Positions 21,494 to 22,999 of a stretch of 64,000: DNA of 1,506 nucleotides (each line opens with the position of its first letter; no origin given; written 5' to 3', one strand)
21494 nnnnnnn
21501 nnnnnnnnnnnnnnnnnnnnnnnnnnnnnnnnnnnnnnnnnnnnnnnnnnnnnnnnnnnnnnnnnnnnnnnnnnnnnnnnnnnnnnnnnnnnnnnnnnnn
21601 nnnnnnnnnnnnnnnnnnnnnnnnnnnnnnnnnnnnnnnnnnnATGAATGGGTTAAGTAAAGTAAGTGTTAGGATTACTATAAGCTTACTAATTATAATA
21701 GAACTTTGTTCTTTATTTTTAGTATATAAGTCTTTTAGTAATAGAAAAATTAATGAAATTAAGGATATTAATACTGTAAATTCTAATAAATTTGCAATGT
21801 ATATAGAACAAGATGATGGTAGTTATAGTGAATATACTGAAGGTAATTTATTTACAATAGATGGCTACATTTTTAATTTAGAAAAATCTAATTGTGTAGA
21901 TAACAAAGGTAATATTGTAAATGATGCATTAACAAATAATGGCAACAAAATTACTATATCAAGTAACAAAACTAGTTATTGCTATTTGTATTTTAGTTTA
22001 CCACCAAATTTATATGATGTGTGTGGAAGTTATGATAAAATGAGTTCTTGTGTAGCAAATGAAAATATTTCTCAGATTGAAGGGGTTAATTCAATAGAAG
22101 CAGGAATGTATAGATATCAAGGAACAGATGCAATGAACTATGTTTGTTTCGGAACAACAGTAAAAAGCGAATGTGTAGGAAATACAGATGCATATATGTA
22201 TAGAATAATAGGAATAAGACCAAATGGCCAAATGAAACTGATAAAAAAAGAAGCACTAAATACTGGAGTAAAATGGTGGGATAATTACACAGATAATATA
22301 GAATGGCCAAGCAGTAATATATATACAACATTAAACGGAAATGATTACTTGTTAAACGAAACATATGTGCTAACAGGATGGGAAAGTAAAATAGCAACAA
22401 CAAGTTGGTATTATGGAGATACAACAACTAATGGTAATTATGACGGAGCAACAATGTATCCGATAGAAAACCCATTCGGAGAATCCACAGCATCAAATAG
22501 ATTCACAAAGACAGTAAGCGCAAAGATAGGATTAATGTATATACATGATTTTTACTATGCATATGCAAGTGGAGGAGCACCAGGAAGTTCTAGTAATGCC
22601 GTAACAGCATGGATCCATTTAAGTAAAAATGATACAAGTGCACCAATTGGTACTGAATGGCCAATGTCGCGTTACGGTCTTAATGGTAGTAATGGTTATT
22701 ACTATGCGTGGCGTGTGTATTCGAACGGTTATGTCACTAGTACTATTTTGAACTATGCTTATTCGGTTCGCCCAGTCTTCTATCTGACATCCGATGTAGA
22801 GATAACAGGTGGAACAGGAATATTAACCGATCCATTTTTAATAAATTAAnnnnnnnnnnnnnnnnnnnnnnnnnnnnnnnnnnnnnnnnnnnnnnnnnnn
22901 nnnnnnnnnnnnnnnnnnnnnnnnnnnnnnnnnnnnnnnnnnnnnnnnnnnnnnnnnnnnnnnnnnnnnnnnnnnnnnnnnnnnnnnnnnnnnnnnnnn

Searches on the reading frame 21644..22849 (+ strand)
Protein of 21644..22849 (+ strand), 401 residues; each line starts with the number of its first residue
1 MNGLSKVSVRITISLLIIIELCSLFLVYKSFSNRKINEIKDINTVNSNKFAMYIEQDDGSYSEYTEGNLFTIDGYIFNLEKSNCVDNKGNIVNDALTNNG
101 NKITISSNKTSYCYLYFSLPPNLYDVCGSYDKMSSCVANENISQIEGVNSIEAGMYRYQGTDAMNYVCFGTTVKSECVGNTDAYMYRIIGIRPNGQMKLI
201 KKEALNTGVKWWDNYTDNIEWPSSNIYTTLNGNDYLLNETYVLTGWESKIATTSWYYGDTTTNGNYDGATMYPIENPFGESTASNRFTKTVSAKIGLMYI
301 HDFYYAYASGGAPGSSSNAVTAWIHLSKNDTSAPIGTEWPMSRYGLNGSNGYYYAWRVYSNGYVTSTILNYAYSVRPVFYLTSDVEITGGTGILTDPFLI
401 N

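Call 12: search_protein_families(library=pfam, proteins=[window:21644-22849:+], max_evalue=0.01)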
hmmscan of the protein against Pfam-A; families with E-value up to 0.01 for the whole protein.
window:21644-22849:+ (401 aa): 0 families

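Call 20: search_protein_families(library=ncbifam, proteins=[window:21644-22849:+], max_evalue=1)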
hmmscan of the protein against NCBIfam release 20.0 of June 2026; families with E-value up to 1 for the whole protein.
window:21644-22849:+ (401 aa): 0 families

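Call 21: search_solved_structures(query=window:21644-22849:+, max_evalue=10)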
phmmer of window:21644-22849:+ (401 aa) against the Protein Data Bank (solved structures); distinct sequences matched with E-value up to 10: 2.
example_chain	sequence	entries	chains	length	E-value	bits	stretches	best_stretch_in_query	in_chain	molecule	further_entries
8eb7_0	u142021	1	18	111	0.69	11.8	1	28-109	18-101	Tail spike protein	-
2vky_B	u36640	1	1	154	1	11.2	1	28-112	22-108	TAIL PROTEIN, PIIGCN4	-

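Call 22: find_homologous_proteins(query=window:21644-22846:+)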
Query window:21644-22846:+ (401 aa): 2735 proteins with E <= 0.001 among 6078 candidates; the best 120 are listed.
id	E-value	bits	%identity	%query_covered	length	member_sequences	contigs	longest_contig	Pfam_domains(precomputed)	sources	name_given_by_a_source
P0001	4.6e-269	910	100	100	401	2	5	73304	-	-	-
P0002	2.4e-227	772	87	100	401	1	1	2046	-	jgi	-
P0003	1.2e-209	714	83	100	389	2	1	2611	-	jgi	-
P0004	8.8e-205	698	80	100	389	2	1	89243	-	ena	-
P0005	3.2e-158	545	43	99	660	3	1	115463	-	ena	-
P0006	1.5e-150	520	62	95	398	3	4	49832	-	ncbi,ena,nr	ncbi:MAG: hypothetical protein IJN13_03920 [Bacilli bacterium]|nr:hypothetical protein [Bacilli bact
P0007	9.9e-149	514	68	94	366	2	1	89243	-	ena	-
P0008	1.3e-146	507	66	70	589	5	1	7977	-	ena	-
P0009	8.6e-144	497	44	87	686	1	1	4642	-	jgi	-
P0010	7.2e-143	494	75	69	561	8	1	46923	-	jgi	-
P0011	4.8e-140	485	60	95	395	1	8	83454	-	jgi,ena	-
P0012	6.7e-140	484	61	95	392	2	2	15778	-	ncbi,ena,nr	ncbi:MAG: hypothetical protein IJN13_06200 [Bacilli bacterium]|nr:hypothetical protein [Bacilli bact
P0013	1.1e-139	484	65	70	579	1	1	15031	-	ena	-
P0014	1.3e-137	477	59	95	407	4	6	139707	-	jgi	-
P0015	7.7e-130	451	62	69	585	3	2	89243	-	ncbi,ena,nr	ncbi:MAG: hypothetical protein IJY87_04320 [Bacilli bacterium]|nr:hypothetical protein [Bacilli bact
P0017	2.1e-127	443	67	63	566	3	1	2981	-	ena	-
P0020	1.6e-122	427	56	99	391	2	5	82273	-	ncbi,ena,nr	ncbi:MAG: hypothetical protein IJN13_00710 [Bacilli bacterium]|nr:hypothetical protein [Bacilli bact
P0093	1.8e-70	256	34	98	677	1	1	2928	PF19789.7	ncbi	-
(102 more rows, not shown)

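Call 23: find_encoding_contigs(protein=P0001, flank=10000, max_places=6)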
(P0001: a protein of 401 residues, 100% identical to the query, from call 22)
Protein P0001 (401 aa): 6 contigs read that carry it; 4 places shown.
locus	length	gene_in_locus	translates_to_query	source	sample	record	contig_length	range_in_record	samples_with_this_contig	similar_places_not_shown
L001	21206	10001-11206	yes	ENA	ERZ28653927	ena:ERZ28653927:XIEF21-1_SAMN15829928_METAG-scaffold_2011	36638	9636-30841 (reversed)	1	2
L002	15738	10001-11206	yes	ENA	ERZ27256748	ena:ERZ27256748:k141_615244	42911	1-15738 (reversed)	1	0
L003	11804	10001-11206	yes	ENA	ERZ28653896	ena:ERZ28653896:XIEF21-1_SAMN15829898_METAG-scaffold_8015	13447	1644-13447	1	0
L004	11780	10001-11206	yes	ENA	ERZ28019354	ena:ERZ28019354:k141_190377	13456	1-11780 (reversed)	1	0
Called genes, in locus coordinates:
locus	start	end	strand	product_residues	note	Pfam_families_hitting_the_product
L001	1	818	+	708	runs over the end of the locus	PF13328:HD_4, PF01966:HD (weak), PF04607:RelA_SpoT, PF02824:TGS, PF19296:RelA_AH, PF28438:RelA_RIS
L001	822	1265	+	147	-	PF02580:Tyr_Deacylase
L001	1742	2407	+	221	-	-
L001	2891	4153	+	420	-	PF13393:tRNA-synt_His, PF00587:tRNA-synt_2b, PF03129:HGTP_anticodon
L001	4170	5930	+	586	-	PF01336:tRNA_anti-codon, PF00152:tRNA-synt_2, PF02938:GAD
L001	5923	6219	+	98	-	PF02686:GatC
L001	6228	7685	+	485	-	PF01425:Amidase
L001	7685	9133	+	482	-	PF02934:GatB_N, PF02637:GatB_Yqey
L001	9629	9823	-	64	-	PF12844:HTH_19, PF13560:HTH_31 (weak), PF01381:HTH_3, PF13443:HTH_26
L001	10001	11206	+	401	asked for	-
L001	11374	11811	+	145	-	-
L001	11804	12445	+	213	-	PF04085:MreC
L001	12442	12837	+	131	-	-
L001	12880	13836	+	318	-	PF11899:DUF3419 (faint)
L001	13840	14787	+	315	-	PF11899:DUF3419 (faint)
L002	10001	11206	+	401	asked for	-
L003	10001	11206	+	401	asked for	-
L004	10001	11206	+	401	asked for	-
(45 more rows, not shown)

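Call 27: find_encoding_contigs(protein=P0004, flank=10000, max_places=3)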
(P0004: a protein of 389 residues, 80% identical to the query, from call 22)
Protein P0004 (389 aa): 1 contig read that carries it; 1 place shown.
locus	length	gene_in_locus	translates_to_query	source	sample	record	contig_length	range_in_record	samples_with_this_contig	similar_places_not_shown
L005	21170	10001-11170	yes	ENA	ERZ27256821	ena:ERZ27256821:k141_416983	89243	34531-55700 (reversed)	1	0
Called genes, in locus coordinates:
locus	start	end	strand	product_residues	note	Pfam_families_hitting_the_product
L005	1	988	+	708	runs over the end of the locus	PF13328:HD_4, PF01966:HD (weak), PF04607:RelA_SpoT, PF02824:TGS, PF19296:RelA_AH, PF28438:RelA_RIS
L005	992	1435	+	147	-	PF02580:Tyr_Deacylase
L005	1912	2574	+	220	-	-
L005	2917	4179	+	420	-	PF13393:tRNA-synt_His, PF00587:tRNA-synt_2b, PF03129:HGTP_anticodon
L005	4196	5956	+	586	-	PF01336:tRNA_anti-codon, PF00152:tRNA-synt_2, PF02938:GAD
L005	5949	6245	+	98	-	PF02686:GatC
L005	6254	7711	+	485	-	PF01425:Amidase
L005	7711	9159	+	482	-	PF02934:GatB_N, PF02637:GatB_Yqey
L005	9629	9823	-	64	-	PF12844:HTH_19, PF13560:HTH_31 (weak), PF01381:HTH_3, PF13443:HTH_26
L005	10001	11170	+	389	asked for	-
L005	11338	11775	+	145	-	-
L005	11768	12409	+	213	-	PF04085:MreC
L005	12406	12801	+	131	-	-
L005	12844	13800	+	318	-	PF11899:DUF3419 (faint)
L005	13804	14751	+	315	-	PF11899:DUF3419 (weak)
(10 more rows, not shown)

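Call 28: find_encoding_contigs(protein=P0006, flank=10000, max_places=3)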
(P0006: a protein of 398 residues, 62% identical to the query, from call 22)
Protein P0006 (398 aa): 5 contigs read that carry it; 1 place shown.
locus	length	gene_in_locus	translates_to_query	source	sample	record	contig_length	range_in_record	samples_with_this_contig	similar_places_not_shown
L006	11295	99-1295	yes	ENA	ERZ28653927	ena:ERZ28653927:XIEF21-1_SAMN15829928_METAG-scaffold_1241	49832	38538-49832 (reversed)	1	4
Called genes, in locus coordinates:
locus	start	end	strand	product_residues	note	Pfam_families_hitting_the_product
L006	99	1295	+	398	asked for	-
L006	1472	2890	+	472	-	PF00749:tRNA-synt_1c, PF19269:Anticodon_2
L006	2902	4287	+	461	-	PF01406:tRNA-synt_1e, PF01921:tRNA-synt_1f (faint), PF09334:tRNA-synt_1g (faint)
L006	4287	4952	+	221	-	PF04298:Zn_peptidase_2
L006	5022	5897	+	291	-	PF01545:Cation_efflux, PF16916:ZT_dimer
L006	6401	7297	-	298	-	PF02811:PHP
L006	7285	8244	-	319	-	-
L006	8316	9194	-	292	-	PF00126:HTH_1, PF03466:LysR_substrate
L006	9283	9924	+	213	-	PF13328:HD_4, PF01966:HD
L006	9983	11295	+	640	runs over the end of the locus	-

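Call 40: find_related_loci(query=A3, collection=genome_contigs, flank=10000)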
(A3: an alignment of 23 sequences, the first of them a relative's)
Query A3 (401 aa) in genome_contigs; peptide patterns used: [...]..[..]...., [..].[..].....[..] (x = any residue, [..] = any of these).
415 stretches matched a pattern; 373 encode a relative of the query (tblastn E <= 1e-3); the best 80 are kept; 78 distinct loci.
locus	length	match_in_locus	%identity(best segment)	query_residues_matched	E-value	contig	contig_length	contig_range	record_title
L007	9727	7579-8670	51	13-401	1e-109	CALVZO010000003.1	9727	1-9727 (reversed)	MAG: uncultured Bacilli bacterium isolate E20__bin281 genome assembly, contig: E20__k127_9349398, whole genome shotgun s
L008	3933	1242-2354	48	25-401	8e-95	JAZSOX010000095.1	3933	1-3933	MAG: Bacilli bacterium isolate T1900044547_TS20190013.MAGScoT_cleanbin_000041 SGB_157_k141_330065, whole genome shotgun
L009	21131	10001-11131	47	20-401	1e-93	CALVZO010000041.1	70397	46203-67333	MAG: uncultured Bacilli bacterium isolate E20__bin281 genome assembly, contig: E20__k127_1486482, whole genome shotgun s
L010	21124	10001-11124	49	1-401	2e-87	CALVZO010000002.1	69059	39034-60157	MAG: uncultured Bacilli bacterium isolate E20__bin281 genome assembly, contig: E20__k127_1276464, whole genome shotgun s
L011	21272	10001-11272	37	8-400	5e-79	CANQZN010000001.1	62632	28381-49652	MAG: uncultured Bacilli bacterium isolate Lapin-017__bin4 genome assembly, contig: Lapin-017__NODE_179_length_62632_cov_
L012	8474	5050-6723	51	1-400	1e-77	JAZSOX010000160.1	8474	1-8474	MAG: Bacilli bacterium isolate T1900044547_TS20190013.MAGScoT_cleanbin_000041 SGB_157_k141_1270816, whole genome shotgun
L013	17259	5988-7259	35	11-400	5e-75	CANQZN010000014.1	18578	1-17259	MAG: uncultured Bacilli bacterium isolate Lapin-017__bin4 genome assembly, contig: Lapin-017__NODE_1672_length_18578_cov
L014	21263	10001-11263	39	10-400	1e-74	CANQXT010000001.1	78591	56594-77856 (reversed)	MAG: uncultured Bacilli bacterium isolate Lapin-016__bin44 genome assembly, contig: Lapin-016__NODE_269_length_78591_cov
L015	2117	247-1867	47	11-401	1e-77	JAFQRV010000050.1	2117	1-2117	MAG: Bacilli bacterium isolate RGIG2093 Goat_Colon-3__c729593, whole genome shotgun sequence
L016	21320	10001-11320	34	7-398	2e-73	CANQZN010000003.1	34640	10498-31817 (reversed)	MAG: uncultured Bacilli bacterium isolate Lapin-017__bin4 genome assembly, contig: Lapin-017__NODE_536_length_34640_cov_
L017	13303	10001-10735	53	147-400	2e-73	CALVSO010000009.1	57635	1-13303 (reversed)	MAG: uncultured Bacilli bacterium isolate BRZ_CH__bin62 genome assembly, contig: BRZ_CH__NODE_826_length_57635_cov_25.27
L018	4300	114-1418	38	4-401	3e-73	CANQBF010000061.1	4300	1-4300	MAG: uncultured Bacilli bacterium isolate Lapin-002__bin25 genome assembly, contig: Lapin-002__NODE_27706_length_4300_co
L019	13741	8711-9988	35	11-400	2e-72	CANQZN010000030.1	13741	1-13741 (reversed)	MAG: uncultured Bacilli bacterium isolate Lapin-017__bin4 genome assembly, contig: Lapin-017__NODE_2944_length_13741_cov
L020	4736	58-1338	33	7-400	4e-72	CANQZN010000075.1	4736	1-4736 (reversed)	MAG: uncultured Bacilli bacterium isolate Lapin-017__bin4 genome assembly, contig: Lapin-017__NODE_16421_length_4736_cov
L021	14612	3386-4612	35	28-400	2e-71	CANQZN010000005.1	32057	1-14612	MAG: uncultured Bacilli bacterium isolate Lapin-017__bin4 genome assembly, contig: Lapin-017__NODE_626_length_32057_cov_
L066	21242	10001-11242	33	6-400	3e-54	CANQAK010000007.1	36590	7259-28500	MAG: uncultured Bacilli bacterium isolate Lapin-001__bin81 genome assembly, contig: Lapin-001__NODE_1443_length_36590_co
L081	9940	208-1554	32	9-400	1e-49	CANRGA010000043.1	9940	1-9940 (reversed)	MAG: uncultured Bacilli bacterium isolate Lapin-022__bin6 genome assembly, contig: Lapin-022__NODE_6903_length_9940_cov_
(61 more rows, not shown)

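Call 52: predict_structure(alignment_id=A3)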
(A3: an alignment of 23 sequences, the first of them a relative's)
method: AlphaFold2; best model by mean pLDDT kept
length: 401 residues; sequences in the alignment: 23
mean_pLDDT: 75.4   pTM: 0.65
mean pLDDT of the five models: 75.4, 68.7, 45.0, 44.0, 43.3
residues with pLDDT >= 90: 85; 70-90: 188; 50-70: 88; < 50: 40
segments of 3 or more residues with pLDDT < 50: 32-43, 121-132, 140-150
pLDDT, mean of each block of 10 residues (from residue 1): 63 85 73 39 59 72 71 71 82 71 68 78 38 50 42 67 83 92 88 81 85 88 94 91 91 90 72 76 80 94 76 55 67 73 83 86 84 92 81 87 74
secondary structure, 60 per line:
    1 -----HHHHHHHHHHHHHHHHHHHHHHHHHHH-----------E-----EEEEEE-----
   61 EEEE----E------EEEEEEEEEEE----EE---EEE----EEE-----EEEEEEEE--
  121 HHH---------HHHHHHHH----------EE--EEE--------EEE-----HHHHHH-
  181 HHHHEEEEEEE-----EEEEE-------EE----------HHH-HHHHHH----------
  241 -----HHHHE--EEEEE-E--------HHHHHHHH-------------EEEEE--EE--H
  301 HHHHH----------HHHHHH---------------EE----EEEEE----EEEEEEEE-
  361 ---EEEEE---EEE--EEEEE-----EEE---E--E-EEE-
elements in order: H6-32 E50-55 E61-64 E76-86 E96-98 E103-105 E111-118 H133-140 E155-157 E166-168 H174-179 H181-184 E185-191 E197-201 H225-230 H246-249 E253-257 H268-275 E289-293 H300-305 H316-321 E343-347 E352-359 E364-368 E372-374 E377-381 E387-389 E398-400

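Call 59: fold_search(model_id=the predicted structure, library=pdb)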
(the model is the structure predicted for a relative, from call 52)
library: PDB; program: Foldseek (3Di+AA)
matches with E <= 10: 192; with E <= 0.001: 1
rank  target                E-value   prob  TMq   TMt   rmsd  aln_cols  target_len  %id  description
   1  9qa6                  1.6e-05  1.00  0.37  0.19   8.3       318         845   15  Cryo-EM structure of Thomasclavelia ramosa IgA peptidase (IgAse) active site mutant (S32-N876) (released 2025-06-25)
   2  8q4e_A                3.5e-01  0.66  0.09  0.25   4.1        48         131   19  Structure of Legionella pneumophila Lcl C-terminal domain (released 2023-12-27)
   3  4h1y                  7.4e-01  0.01  0.10  0.08  19.8       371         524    9  Human ecto-5'-nucleotidase (CD73): crystal form II (open) in complex with PSB11552 (released 2012-11-28)
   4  6o2w_A                1.4e+00  0.03  0.06  0.16  16.4        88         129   10  Crystal structure of the SARAF luminal domain Cys-lock mutant dimer (released 2019-05-29)
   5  7lhk_A                1.4e+00  0.02  0.07  0.09  15.1       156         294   13  High-Resolution Crystal Structure of a Lipin/Pah Phosphatidic Acid Phosphatase (released 2022-02-23)
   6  5un2                  1.5e+00  0.06  0.08  0.09  15.6       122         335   12  Crystal Structure of Mouse Cadherin-23 EC19-21 with non-syndromic deafness (DFNB12) associated mutation R2029W (released 2018-02-07)
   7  5hph_B                1.7e+00  0.02  0.09  0.08  12.1       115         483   13  Structure of TRAP1 fragment (released 2016-08-10)
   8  5y3t_A                1.8e+00  0.06  0.08  0.18  17.0       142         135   11  Crystal structure of hetero-trimeric core of LUBAC: HOIP double-UBA complexed with HOIL-1L UBL and SHARPIN UBL (released 2018-05-02)
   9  7qga                  1.9e+00  0.01  0.08  0.07  21.1       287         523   10  Human CD73 (ecto 5'-nucleotidase) in complex with MRS4598 (a 3-methyl-CMPCP derivative, compound 16 in paper) in the ope (released 2022-02-16)
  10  1l4z_B                2.1e+00  0.04  0.10  0.21   7.9       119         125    6  X-RAY CRYSTAL STRUCTURE OF THE COMPLEX OF MICROPLASMINOGEN WITH ALPHA DOMAIN OF STREPTOKINASE IN THE PRESENCE CADMIUM  (released 2002-12-11)
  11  1pdk_A                2.1e+00  0.01  0.07  0.11  17.3       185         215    7  PAPD-PAPK CHAPERONE-PILUS SUBUNIT COMPLEX FROM E.COLI P PILUS (released 1999-08-17)
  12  6xg6_A                2.2e+00  0.02  0.08  0.06  10.3        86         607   13  Full-length human mitochondrial Hsp90 (TRAP1) with ADP-BeF3 (released 2020-09-30)
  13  2h02_A                2.4e+00  0.02  0.07  0.09  16.6       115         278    7  Structural studies of protein tyrosine phosphatase beta catalytic domain in complex with inhibitors (released 2006-06-13)
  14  1egg_B                2.5e+00  0.20  0.09  0.25   4.8        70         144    8  STRUCTURE OF A C-TYPE CARBOHYDRATE-RECOGNITION DOMAIN (CRD-4) FROM THE MACROPHAGE MANNOSE RECEPTOR (released 2000-08-30)
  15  5hph_A                2.5e+00  0.04  0.06  0.05   8.1        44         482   18  Structure of TRAP1 fragment (released 2016-08-10)
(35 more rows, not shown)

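Call 62: search_protein_families(library=pfam, proteins=[L066:5505-5891:+, L066:5878-6234:+, L066:6218-7345:+, L066:7329-7616:+, L081:2189-2566:+, L081:2547-2918:+, L081:2878-4011:+, L081:4001-4291:+], max_evalue=0.01)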
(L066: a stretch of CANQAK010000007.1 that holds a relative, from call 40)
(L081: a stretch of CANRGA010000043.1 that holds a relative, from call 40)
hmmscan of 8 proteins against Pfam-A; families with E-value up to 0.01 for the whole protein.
L066:5505-5891:+ (128 aa): 1 family
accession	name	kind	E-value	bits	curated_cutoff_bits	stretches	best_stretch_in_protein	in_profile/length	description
PF01624.25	MutS_I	-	4.2e-05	24.2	20.6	1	6-79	15-93/113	MutS domain I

L066:5878-6234:+ (118 aa): 1 family
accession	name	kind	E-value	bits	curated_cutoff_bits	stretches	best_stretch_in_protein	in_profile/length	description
PF22296.2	bAvd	-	7.6e-06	26.8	40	1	9-114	2-106/107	bAvd-like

L066:6218-7345:+ (375 aa): 2 families
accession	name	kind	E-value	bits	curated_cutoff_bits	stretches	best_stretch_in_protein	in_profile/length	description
PF00078.32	RVT_1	-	1.2e-16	61.5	29.6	1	65-297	8-204/205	Reverse transcriptase (RNA-dependent DNA polymerase)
PF24571.2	HEAT_SCC3-SA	-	0.0067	16.9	25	0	218-331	106-220/261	Cohesin subunit SCC3/SA, HEAT-repeats domain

L066:7329-7616:+ (95 aa): 0 families

L081:2189-2566:+ (125 aa): 1 family
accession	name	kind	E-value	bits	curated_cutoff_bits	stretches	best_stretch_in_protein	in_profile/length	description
PF01624.25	MutS_I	-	1.5e-05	25.6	20.6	1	4-54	16-73/113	MutS domain I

L081:2547-2918:+ (123 aa): 2 families
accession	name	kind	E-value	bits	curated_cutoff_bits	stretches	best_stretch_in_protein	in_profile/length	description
PF22296.2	bAvd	-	8.8e-08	33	40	1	11-116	2-106/107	bAvd-like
PF05635.17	23S_rRNA_IVP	-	0.0099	16.5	33.8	0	9-112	2-106/106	23S rRNA-intervening sequence protein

L081:2878-4011:+ (377 aa): 1 family
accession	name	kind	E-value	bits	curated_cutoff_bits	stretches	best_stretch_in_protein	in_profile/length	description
PF00078.32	RVT_1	-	4.1e-19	69.6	29.6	1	70-302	8-204/205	Reverse transcriptase (RNA-dependent DNA polymerase)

L081:4001-4291:+ (96 aa): 0 families

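Call 64: find_homologous_proteins(query=L066:6218-7342:+, max_evalue=1e-40)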
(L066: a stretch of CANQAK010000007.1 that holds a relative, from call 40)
Query L066:6218-7342:+ (375 aa): 2641 proteins with E <= 1e-40 among 8000 candidates; the best 120 are listed.
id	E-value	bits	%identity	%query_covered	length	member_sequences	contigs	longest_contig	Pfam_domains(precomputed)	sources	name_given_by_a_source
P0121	3.6e-238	808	100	100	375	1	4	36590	PF00078.33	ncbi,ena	-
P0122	3.9e-196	669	81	99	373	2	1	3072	PF00078.33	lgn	-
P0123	6.7e-196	669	80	100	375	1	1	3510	PF00078.33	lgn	-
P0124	8.9e-195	665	82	99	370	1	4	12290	PF00078.33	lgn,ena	-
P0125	2.5e-194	663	81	99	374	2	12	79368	PF00078.33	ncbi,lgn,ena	-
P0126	1.9e-192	657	79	100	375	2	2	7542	PF00078.33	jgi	-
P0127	4.7e-192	656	80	100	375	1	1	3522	PF00078.33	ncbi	-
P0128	8.1e-192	655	80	99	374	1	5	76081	PF00078.33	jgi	-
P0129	8.9e-192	655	78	100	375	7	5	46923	PF00078.33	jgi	-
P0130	5.8e-191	652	79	100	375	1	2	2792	PF00078.33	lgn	-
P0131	7.5e-191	652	79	99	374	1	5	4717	PF00078.33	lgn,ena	-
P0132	1.2e-190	651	79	98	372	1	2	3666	PF00078.33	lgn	-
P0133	2.9e-190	650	79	100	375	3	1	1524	PF00078.33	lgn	-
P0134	1.2e-189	648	79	99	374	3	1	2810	PF00078.33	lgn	-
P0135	2.0e-187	641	79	98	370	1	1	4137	PF00078.33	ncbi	-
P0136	1.2e-184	632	78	99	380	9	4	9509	PF00078.33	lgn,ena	-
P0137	4.3e-183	627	78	99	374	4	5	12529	PF00078.33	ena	-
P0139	7.2e-182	622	77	99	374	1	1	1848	PF00078.33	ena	-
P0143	4.0e-167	574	72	98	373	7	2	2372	PF00078.33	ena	-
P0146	3.0e-161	555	70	98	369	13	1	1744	PF00078.33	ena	-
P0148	3.5e-154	531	68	98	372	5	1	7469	PF00078.33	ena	-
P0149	1.8e-150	519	66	98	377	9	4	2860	PF00078.33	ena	-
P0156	3.6e-130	452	73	78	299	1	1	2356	PF00078.33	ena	-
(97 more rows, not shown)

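Call 65: find_encoding_contigs(protein=P0125, flank=10000, max_places=10)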
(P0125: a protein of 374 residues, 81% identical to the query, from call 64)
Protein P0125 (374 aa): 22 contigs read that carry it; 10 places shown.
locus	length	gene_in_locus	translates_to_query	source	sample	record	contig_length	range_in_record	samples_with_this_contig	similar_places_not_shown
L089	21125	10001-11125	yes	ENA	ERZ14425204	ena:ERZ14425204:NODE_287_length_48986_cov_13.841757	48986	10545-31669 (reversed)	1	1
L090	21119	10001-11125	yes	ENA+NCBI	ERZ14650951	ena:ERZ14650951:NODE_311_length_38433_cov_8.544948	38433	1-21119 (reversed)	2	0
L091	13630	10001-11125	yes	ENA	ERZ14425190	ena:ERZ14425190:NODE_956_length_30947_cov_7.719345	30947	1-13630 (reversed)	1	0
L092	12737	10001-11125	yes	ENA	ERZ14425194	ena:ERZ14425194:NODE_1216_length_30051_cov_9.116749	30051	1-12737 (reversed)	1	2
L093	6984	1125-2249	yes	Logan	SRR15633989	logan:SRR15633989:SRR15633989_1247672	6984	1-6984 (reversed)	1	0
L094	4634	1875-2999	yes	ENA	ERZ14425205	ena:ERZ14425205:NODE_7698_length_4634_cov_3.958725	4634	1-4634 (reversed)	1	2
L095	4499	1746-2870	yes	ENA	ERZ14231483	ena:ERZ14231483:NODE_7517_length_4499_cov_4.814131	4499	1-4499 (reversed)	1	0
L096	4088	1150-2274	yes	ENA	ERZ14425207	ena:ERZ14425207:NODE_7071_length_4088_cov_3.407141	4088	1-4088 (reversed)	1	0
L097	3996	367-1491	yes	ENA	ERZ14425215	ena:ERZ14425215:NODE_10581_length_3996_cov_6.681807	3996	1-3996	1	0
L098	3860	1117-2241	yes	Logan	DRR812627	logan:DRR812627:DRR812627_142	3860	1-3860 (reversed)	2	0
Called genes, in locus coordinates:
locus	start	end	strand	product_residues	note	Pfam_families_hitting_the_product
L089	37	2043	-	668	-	-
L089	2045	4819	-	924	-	-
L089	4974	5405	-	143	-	PF01381:HTH_3, PF12844:HTH_19, PF13443:HTH_26 (faint), PF01381:HTH_3, PF12844:HTH_19, PF13560:HTH_31 (weak)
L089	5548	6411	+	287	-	-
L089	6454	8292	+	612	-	-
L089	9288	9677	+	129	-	PF01624:MutS_I (weak)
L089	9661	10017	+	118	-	PF22296:bAvd (weak)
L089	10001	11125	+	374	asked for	PF00078:RVT_1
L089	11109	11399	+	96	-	-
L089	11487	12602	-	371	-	PF01467:CTP_transf_like, PF05636:HIGH_NTase1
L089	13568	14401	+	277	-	PF27070:HTH_Rpn_C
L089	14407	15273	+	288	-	PF01745:IPT, PF13238:AAA_18 (faint), PF01715:IPPT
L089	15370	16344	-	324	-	PF01841:Transglut_core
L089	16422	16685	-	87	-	PF01649:Ribosomal_S20p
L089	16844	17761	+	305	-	PF07454:SpoIIP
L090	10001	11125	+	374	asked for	PF00078:RVT_1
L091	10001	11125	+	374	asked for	PF00078:RVT_1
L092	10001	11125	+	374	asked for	PF00078:RVT_1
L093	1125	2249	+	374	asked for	PF00078:RVT_1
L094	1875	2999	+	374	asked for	PF00078:RVT_1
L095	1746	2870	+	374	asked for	PF00078:RVT_1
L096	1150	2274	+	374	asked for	PF00078:RVT_1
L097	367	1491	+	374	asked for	PF00078:RVT_1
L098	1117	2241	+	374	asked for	PF00078:RVT_1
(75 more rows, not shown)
